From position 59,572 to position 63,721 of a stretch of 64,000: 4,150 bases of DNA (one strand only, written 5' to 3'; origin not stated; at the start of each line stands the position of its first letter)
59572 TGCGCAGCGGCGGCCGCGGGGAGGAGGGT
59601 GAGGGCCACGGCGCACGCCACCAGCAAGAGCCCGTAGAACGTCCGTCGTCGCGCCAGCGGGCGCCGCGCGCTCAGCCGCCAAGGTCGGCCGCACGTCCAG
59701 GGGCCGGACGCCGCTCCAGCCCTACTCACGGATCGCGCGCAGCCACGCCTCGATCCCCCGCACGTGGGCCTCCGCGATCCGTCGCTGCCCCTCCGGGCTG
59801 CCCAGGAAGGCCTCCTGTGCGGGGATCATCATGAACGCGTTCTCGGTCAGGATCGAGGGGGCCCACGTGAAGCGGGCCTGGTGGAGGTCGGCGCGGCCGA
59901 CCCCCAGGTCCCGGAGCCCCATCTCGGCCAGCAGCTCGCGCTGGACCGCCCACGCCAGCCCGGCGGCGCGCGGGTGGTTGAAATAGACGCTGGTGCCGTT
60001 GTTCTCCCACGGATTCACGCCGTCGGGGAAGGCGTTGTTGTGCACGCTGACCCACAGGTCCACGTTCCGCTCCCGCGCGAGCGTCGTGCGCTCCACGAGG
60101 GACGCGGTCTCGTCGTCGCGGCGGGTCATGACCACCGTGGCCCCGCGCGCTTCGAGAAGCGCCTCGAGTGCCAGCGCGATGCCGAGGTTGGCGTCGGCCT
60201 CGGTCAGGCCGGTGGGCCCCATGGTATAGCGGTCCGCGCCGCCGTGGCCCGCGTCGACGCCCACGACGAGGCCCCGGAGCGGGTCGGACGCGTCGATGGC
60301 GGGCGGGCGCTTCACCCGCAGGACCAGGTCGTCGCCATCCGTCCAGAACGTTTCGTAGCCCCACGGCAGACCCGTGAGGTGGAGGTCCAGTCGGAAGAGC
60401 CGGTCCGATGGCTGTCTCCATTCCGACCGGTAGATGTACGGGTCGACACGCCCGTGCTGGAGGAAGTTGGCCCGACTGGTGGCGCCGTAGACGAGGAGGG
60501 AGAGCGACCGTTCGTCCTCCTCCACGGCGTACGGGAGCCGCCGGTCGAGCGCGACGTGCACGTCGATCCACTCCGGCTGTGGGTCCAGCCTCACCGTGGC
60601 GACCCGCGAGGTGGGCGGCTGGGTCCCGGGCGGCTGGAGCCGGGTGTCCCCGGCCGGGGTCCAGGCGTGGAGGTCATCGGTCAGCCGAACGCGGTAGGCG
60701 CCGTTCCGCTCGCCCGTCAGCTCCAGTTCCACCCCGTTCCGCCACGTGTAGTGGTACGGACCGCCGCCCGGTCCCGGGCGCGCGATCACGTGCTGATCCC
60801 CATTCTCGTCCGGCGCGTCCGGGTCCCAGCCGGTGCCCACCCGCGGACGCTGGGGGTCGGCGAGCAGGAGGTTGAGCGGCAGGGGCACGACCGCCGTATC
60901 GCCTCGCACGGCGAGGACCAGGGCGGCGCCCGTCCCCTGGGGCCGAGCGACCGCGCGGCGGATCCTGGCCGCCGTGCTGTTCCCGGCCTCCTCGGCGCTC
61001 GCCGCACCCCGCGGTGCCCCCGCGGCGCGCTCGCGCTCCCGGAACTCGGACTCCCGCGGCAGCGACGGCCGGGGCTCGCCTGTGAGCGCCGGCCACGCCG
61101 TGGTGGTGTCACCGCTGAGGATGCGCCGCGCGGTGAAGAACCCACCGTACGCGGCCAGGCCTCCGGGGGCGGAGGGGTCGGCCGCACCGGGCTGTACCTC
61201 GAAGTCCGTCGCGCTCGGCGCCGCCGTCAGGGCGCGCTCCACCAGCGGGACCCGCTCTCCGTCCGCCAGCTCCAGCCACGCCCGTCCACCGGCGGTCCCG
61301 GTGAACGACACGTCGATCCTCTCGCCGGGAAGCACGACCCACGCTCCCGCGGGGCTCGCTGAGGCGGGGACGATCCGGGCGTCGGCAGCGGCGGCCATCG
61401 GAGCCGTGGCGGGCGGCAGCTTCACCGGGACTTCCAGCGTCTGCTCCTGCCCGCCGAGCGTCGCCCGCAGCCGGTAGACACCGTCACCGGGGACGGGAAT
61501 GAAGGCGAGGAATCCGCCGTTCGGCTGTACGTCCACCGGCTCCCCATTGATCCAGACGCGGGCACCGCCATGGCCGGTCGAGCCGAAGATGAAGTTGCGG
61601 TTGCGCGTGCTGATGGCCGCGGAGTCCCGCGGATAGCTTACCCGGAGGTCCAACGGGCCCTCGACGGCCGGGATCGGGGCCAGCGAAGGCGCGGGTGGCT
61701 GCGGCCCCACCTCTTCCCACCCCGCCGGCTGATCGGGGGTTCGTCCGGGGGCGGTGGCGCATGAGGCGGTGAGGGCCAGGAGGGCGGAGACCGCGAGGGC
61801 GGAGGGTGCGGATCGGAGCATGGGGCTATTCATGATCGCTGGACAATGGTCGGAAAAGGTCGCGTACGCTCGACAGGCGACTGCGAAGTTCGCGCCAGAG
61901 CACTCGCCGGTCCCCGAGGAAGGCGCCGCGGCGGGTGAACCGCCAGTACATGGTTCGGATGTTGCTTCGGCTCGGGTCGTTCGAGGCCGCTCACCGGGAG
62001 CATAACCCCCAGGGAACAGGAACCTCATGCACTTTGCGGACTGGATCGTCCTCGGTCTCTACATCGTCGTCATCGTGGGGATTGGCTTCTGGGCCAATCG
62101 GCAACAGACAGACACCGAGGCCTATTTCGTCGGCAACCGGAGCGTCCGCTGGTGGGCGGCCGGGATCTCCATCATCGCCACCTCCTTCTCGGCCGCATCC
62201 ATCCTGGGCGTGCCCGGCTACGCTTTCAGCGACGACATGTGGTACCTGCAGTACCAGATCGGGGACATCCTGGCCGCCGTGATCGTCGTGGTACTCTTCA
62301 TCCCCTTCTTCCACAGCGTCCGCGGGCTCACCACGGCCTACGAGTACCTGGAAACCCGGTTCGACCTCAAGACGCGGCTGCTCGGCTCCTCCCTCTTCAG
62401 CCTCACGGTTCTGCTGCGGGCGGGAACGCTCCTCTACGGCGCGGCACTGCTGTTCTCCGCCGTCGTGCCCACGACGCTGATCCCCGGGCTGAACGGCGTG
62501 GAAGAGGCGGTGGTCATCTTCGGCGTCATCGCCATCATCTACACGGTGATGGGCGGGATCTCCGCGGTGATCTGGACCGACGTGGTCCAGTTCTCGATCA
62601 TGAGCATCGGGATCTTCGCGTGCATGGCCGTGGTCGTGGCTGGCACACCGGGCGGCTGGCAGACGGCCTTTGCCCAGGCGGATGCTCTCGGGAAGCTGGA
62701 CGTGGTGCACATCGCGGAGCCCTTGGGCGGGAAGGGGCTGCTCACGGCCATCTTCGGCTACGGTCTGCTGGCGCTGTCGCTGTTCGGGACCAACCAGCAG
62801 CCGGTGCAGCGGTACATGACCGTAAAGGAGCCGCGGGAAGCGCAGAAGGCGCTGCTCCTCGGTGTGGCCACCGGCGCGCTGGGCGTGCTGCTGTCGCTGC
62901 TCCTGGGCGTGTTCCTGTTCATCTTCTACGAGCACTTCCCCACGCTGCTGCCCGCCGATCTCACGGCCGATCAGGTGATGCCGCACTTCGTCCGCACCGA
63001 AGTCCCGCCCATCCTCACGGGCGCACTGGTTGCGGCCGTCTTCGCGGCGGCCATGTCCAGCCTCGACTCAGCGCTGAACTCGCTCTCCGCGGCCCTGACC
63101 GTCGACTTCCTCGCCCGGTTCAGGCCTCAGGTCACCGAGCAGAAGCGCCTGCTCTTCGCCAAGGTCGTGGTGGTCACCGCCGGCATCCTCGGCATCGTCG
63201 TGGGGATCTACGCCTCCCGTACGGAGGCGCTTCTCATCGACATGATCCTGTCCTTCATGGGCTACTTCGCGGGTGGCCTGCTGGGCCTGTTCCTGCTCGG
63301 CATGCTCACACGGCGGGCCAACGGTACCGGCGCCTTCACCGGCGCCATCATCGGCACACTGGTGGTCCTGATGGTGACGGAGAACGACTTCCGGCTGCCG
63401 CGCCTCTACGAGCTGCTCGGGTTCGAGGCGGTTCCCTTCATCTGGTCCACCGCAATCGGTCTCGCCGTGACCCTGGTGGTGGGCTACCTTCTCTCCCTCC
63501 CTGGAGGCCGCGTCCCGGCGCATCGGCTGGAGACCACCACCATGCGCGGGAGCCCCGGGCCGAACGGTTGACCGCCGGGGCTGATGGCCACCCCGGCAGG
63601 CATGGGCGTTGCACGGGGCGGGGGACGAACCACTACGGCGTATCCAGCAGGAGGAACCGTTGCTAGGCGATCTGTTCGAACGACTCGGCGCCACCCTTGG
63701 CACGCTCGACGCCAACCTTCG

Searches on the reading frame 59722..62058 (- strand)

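Call 53: search_protein_families(library=pfam, proteins=[window:59722-62058:-], max_evalue=0.0001)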
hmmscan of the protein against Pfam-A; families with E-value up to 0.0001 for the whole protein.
window:59722-62058:- (778 aa): 1 family
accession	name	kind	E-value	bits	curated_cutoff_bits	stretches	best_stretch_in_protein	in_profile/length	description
PF01520.23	Amidase_3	-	4.8e-37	128.1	27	1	599-770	1-173/174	N-acetylmuramoyl-L-alanine amidase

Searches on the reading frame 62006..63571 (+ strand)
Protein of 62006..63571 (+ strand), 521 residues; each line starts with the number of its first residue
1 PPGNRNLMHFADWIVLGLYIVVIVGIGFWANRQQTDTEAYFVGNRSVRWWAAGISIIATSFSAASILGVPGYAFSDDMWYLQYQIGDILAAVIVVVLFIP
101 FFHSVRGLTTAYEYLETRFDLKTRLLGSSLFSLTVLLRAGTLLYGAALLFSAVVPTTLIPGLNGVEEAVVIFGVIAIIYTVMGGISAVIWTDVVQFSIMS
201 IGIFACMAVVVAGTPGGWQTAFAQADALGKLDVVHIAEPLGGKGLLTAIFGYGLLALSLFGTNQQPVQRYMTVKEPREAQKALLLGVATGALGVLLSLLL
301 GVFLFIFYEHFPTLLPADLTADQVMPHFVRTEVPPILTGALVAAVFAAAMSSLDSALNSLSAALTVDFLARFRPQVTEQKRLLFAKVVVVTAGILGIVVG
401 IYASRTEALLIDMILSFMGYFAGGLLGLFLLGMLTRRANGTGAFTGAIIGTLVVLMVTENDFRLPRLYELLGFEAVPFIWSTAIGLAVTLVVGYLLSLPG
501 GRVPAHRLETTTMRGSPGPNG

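Call 53: search_protein_families(library=pfam, proteins=[window:62006-63571:+], max_evalue=0.0001)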
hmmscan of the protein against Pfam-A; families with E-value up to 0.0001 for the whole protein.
window:62006-63571:+ (521 aa): 1 family
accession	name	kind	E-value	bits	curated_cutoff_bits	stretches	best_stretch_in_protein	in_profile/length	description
PF00474.23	SSF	-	9.3e-53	180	22.8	1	40-450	1-406/406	Sodium:solute symporter family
